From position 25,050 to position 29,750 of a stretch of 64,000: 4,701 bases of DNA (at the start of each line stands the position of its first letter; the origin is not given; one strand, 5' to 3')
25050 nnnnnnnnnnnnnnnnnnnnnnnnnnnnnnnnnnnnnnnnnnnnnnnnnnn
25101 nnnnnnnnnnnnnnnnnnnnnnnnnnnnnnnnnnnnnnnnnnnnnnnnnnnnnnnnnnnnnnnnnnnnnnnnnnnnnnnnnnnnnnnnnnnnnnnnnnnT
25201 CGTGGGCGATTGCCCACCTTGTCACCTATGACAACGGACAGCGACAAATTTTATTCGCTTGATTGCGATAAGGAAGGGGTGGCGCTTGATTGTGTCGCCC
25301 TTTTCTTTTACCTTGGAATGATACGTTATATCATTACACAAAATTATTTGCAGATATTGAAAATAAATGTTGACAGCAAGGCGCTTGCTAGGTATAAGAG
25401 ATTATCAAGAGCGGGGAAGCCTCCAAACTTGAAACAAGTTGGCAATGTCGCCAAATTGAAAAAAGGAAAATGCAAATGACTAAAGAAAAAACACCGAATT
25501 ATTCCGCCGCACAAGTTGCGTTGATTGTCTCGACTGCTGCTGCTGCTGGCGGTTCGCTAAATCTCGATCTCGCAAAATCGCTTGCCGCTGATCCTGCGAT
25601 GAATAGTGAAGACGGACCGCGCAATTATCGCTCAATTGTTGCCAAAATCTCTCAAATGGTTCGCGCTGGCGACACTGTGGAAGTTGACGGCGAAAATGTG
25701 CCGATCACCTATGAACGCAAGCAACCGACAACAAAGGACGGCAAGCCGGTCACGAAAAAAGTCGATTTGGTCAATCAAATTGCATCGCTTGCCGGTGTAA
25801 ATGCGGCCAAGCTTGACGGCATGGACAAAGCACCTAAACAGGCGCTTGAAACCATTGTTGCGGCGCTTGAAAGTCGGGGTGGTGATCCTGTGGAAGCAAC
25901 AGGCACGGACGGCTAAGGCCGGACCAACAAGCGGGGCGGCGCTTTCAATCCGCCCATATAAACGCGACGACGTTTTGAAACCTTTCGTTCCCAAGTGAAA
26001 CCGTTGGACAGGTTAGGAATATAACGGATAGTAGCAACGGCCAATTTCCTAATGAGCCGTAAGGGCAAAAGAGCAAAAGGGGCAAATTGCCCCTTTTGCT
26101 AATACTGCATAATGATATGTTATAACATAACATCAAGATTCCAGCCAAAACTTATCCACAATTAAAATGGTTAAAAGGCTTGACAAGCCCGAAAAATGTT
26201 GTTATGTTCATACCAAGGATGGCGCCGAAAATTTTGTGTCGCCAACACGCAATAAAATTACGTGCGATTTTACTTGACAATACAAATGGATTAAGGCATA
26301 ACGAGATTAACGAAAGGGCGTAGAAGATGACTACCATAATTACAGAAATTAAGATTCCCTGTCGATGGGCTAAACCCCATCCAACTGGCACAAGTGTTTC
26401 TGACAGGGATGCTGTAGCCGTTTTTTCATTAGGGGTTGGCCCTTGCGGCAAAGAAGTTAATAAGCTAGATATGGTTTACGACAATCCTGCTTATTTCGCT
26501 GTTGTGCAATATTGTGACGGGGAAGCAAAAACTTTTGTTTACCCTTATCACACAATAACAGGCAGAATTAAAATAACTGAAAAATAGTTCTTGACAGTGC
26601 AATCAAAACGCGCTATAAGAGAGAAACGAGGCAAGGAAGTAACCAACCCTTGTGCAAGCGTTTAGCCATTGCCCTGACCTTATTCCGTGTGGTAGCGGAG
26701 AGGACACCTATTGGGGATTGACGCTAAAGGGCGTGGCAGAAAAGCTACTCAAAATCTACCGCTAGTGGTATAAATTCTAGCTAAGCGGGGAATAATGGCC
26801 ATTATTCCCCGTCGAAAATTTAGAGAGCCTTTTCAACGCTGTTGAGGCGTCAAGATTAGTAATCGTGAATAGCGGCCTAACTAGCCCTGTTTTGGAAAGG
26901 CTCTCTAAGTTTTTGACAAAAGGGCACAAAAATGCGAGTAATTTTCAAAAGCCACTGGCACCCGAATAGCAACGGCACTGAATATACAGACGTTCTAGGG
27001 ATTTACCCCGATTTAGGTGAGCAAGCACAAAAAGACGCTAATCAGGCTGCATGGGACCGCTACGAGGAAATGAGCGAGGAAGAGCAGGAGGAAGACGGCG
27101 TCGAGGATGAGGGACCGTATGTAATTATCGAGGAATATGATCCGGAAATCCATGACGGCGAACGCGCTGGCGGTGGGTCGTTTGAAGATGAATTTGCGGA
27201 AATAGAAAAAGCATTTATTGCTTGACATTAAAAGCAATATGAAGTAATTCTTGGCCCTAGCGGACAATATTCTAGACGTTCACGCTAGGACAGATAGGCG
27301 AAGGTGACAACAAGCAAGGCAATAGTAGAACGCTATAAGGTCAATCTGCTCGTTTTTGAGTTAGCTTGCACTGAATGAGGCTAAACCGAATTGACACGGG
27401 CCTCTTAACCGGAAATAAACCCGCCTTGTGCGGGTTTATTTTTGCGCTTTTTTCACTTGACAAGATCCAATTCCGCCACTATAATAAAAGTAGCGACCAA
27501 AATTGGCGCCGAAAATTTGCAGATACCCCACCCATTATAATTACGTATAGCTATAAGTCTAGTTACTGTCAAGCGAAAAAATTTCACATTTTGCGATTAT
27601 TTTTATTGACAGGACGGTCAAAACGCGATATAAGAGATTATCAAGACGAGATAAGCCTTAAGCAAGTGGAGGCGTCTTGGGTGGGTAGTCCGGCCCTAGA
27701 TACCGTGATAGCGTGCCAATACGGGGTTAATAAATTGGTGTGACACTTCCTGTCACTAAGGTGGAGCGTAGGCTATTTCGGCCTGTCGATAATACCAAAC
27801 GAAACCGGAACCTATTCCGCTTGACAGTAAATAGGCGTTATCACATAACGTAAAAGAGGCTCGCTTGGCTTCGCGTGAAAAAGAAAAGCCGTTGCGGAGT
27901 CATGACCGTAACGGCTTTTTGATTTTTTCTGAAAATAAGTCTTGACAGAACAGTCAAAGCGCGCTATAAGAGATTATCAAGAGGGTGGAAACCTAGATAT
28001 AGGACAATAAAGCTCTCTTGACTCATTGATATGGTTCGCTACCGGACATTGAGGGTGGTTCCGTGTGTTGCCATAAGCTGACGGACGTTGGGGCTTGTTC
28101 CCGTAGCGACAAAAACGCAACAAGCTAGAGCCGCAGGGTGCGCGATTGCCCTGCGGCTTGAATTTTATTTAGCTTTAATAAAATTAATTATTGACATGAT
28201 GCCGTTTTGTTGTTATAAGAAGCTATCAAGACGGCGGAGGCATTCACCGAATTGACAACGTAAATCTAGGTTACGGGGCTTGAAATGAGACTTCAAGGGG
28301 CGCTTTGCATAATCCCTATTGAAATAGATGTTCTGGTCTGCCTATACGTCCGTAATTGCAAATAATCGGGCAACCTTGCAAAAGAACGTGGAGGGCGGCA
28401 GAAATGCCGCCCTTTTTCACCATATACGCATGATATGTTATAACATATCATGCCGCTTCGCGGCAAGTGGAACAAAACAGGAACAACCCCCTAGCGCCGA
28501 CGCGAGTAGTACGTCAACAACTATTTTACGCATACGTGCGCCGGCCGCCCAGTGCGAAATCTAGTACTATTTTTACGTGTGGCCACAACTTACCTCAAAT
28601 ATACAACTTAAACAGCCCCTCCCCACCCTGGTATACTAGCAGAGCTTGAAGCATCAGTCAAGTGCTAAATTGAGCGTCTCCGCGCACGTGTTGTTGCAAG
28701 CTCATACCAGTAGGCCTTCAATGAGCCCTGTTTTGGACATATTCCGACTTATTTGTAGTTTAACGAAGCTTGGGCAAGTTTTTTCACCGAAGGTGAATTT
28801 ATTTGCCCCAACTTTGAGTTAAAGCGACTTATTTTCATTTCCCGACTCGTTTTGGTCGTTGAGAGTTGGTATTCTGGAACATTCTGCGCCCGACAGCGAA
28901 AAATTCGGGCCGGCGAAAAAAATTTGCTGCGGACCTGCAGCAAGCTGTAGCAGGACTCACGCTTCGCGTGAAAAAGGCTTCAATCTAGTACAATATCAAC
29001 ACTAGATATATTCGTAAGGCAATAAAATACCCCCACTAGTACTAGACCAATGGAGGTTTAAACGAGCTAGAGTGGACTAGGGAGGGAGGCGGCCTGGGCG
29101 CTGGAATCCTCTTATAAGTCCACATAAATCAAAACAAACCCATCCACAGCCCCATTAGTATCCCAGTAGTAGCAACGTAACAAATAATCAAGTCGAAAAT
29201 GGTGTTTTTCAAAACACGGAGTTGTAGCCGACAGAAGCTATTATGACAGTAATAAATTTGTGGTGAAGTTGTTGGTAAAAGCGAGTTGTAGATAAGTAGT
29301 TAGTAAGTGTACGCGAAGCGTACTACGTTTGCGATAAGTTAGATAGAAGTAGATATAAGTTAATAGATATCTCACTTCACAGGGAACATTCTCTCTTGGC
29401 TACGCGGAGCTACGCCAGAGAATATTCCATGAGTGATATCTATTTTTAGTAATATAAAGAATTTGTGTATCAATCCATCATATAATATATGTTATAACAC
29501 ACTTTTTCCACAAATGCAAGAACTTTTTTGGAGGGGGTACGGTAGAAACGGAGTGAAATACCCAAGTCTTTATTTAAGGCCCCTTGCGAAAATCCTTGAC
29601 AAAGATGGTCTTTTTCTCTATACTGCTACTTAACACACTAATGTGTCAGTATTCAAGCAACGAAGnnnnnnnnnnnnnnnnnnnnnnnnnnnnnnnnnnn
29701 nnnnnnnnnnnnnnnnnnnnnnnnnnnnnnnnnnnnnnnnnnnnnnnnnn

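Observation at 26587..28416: Tandem array of four short promoter-to-terminator units without long ORFs, sharing a conserved 5' leader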

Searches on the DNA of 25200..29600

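Call 10: search_rna_families(source=window, start=25200, end=29600, threshold=evalue, max_evalue=10, show_alignments=3)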
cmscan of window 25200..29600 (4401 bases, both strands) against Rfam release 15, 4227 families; matches with E-value up to 10: 12.
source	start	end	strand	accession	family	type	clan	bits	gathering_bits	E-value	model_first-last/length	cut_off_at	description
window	26805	26926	+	RF00906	MIR1120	Gene; miRNA;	-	27.6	86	0.019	1-87/87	no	MIR1120/MIR1122 microRNA precursor family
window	27417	27470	-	RF02236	asX2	Gene; sRNA;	-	25.8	70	0.056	1-87/87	no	Xanthomonas sRNA asX2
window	27411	27505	-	RF00513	Trp_leader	Cis-reg; leader;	-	25.2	41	0.058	1-100/100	no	Tryptophan operon leader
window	26010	26107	+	RF02029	sraA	Gene; sRNA;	-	23.8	56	2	1-95/95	no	sraA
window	29150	29221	-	RF00055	SNORD96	Gene; snRNA; snoRNA; CD-box;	CL00072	21.6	43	1.5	1-85/85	no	Small nucleolar RNA SNORD96 family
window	27413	27583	-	RF00512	Leu_leader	Cis-reg; leader;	-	20.1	50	0.89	1-148/148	no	Leucine operon leader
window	27845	27938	+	RF02621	BSnc120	Gene; sRNA;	-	19.9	114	0.68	1-88/88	no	Brucella sRNA 120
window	27371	27441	+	RF00512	Leu_leader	Cis-reg; leader;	-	19.4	50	1.4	1-148/148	no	Leucine operon leader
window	29022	29079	-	RF02399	NsiR1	Gene; sRNA;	-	18.3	39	3.5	1-60/60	no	Nitrogen stress-induced RNA 1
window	27414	27494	-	RF01394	isrK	Gene; sRNA;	-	16.2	50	3.7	1-77/77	no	isrK Hfq binding RNA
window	27380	27440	+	RF01394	isrK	Gene; sRNA;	-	15.1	50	6.9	1-77/77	no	isrK Hfq binding RNA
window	27870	27967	+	RF02583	Teg23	Gene; sRNA;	-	14.2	166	5.2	1-433/433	no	S. aureus Teg23 small RNA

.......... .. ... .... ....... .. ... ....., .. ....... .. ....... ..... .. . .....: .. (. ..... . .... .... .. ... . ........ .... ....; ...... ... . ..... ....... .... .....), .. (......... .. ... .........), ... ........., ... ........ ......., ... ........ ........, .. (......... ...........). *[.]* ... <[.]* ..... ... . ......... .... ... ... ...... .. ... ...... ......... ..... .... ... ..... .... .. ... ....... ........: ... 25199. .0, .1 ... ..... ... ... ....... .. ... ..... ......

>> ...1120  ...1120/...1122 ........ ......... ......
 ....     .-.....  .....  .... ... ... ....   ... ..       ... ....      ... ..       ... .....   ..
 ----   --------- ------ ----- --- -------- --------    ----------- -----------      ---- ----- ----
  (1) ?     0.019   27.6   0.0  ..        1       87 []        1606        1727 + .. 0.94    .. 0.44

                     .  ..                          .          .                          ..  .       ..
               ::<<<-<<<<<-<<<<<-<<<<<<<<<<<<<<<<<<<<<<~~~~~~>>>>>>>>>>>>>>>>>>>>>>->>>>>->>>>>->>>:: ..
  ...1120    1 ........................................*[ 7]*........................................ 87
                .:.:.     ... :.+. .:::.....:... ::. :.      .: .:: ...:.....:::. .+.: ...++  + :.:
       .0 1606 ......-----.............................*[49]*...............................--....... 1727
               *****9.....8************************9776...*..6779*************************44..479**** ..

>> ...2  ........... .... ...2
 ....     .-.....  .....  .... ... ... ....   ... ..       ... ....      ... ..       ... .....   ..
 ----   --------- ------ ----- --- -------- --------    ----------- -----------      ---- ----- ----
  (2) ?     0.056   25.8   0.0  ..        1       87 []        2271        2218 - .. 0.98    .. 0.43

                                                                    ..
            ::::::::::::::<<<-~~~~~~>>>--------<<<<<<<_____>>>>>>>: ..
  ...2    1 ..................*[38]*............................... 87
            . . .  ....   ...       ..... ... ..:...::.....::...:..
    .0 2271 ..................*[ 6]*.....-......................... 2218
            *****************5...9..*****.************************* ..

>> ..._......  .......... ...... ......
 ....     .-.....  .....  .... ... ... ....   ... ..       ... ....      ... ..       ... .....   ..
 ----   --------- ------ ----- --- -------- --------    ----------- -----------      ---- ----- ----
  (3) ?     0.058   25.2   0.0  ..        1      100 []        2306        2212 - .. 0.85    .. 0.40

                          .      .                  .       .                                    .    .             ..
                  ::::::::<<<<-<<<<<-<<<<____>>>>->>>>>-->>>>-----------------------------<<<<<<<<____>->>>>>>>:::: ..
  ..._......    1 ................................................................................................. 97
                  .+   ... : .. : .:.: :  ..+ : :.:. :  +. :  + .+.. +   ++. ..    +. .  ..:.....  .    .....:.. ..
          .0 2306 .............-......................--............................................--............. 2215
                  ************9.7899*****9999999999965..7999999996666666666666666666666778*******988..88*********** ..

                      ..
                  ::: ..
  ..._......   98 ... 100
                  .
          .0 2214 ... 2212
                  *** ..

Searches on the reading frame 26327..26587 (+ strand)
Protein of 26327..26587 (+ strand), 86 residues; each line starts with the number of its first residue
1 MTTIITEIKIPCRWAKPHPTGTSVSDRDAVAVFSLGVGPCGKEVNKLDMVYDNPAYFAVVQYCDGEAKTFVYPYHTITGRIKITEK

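Call 12: search_protein_families(library=phrogs, proteins=[window:26327-26587:+], max_evalue=0.01)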
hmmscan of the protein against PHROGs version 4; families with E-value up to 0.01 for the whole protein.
window:26327-26587:+ (86 aa): 4 families
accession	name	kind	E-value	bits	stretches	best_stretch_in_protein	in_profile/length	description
phrog_6379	-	unknown function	1.2e-15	58.2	1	29-85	25-81/82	-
phrog_8103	-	unknown function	1.6e-11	45.6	1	33-84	87-138/165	-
phrog_9238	-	unknown function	4.5e-10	40.8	1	20-61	25-65/120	-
phrog_6440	-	unknown function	3e-07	31.6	1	31-83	129-181/186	-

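Call 89: search_protein_families(library=pfam, proteins=[window:26327-26587:+], max_evalue=0.01)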
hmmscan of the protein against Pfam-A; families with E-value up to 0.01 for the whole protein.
window:26327-26587:+ (86 aa): 1 family
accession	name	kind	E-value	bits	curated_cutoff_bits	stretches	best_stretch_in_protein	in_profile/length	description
PF25755.1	Phage_T3_1_05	-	1.3e-18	67.1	27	1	6-84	3-72/73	Enterobacteria phage T3 gene 1.05 protein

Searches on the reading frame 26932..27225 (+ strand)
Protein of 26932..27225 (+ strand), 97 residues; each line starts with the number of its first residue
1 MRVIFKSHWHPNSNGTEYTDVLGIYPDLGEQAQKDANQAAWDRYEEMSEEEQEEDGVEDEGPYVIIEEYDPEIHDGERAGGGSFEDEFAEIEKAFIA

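Call 12: search_protein_families(library=phrogs, proteins=[window:26932-27225:+], max_evalue=0.01)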
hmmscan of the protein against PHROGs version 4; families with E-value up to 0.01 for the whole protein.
window:26932-27225:+ (97 aa): 0 families

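Call 33: find_homologous_proteins(query=window:26932-27225:+, max_evalue=0.001)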
Query window:26932-27225:+ (97 aa): 12 proteins with E <= 0.001 among 12 candidates.
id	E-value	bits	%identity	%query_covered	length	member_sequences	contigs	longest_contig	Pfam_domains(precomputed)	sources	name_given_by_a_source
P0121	4.6e-58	212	100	100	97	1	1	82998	-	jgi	jgi:hypothetical protein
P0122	3.3e-34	135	71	96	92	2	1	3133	-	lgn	-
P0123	4.7e-32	128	68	96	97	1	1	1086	-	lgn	-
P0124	1.8e-31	127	70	95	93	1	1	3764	-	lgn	-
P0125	8.3e-31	124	70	95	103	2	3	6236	-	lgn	-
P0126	3.9e-29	119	70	95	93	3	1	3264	-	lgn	-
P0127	2.3e-28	117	66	95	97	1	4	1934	-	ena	-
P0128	2.0e-26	110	61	95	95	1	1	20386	PF25934.1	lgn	-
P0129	1.6e-24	104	59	99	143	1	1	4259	-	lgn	-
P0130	1.1e-23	102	63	91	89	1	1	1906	-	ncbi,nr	ncbi:MAG: hypothetical protein EOO38_11025 [Cytophagaceae bacterium]|nr:MAG: hypothetical protein EO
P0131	1.3e-23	101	51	94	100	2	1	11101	-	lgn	-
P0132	9.0e-17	79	52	96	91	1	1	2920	-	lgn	-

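Call 34: find_encoding_contigs(protein=P0122, flank=10000, max_places=3)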
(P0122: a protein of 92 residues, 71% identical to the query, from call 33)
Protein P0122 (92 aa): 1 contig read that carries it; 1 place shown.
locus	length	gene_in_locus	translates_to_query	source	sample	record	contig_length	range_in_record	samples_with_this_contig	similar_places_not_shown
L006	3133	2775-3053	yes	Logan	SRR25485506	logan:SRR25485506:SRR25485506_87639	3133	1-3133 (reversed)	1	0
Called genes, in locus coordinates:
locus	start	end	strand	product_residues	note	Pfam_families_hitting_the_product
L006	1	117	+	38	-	?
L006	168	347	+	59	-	-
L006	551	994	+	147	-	-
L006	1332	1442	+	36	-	-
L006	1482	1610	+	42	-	-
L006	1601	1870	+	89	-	PF25755:Phage_T3_1_05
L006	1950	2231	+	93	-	-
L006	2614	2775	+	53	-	-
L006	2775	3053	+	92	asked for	-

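Call 35: find_encoding_contigs(protein=P0124, flank=10000, max_places=3)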
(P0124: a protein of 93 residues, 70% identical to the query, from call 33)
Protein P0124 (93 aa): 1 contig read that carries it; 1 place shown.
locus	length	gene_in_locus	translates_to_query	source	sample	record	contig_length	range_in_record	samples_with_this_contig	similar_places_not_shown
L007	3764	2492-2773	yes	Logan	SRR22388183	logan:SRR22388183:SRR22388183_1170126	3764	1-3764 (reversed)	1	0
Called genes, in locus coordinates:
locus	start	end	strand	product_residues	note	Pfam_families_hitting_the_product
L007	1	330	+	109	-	?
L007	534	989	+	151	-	-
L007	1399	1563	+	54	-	-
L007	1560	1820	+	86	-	PF25755:Phage_T3_1_05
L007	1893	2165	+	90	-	-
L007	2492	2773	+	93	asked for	-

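Call 36: find_encoding_contigs(protein=P0126, flank=10000, max_places=3)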
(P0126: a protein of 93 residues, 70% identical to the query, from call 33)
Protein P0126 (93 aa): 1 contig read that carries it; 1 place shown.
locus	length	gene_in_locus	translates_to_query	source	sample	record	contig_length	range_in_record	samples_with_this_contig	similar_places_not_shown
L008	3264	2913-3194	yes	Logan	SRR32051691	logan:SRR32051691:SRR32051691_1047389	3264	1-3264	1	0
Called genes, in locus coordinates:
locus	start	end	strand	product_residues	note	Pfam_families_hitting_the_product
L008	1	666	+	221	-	?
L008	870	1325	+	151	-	-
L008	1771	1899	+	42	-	-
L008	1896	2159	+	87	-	PF25755:Phage_T3_1_05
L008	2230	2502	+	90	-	-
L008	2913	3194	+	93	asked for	-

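Call 37: find_encoding_contigs(protein=P0128, flank=10000, max_places=3)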
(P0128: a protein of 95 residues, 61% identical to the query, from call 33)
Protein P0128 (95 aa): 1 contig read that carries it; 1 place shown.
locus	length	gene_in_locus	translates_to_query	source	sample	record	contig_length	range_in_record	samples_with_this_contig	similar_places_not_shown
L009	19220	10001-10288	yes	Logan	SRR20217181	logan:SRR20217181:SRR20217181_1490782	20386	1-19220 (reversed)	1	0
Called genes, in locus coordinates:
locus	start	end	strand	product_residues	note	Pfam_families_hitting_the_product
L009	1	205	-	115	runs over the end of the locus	-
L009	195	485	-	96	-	-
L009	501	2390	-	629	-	-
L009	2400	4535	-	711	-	PF03629:SASA (weak)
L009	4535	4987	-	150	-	-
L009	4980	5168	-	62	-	-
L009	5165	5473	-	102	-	PF23148:Gp77 (weak)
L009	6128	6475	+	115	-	-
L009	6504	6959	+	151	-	-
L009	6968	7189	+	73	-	-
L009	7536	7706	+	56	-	-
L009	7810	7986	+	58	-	-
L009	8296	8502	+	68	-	-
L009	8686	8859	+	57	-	-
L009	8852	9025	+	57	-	PF17441:DUF5419 (weak)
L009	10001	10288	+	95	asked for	PF25934:DUF7979 (weak)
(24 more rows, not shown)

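Call 53: find_encoding_contigs(protein=P0131, flank=10000, max_places=2)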
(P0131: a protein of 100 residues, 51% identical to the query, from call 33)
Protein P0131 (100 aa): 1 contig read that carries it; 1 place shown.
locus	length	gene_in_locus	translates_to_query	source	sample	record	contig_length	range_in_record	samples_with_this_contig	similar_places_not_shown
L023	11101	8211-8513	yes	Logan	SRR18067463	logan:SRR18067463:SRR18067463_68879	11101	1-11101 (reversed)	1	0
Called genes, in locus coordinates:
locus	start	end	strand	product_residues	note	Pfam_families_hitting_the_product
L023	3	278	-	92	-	?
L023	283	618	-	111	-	-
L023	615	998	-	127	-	-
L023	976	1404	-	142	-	PF26823:T5_Terminase_small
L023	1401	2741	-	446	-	PF13472:Lipase_GDSL_2 (weak)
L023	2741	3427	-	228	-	-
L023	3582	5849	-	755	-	-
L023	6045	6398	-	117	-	PF23148:Gp77 (weak)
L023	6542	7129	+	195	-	-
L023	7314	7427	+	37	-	-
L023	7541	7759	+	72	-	-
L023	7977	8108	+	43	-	-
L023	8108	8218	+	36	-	-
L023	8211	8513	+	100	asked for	-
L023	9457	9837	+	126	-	-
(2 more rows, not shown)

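Call 54: find_encoding_contigs(protein=P0129, flank=10000, max_places=2)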
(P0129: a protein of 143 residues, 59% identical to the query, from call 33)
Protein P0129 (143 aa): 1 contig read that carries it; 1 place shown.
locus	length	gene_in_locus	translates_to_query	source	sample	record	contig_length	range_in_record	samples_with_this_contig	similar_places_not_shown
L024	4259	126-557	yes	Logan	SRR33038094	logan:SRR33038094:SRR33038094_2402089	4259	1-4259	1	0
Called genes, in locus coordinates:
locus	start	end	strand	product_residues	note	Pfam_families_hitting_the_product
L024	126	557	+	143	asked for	-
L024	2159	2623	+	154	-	-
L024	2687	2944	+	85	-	-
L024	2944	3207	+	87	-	-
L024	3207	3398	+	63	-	-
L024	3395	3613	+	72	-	-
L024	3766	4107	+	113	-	-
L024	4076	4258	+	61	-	?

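Call 89: search_protein_families(library=pfam, proteins=[window:26932-27225:+], max_evalue=0.01)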
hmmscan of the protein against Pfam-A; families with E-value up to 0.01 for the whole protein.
window:26932-27225:+ (97 aa): 0 families
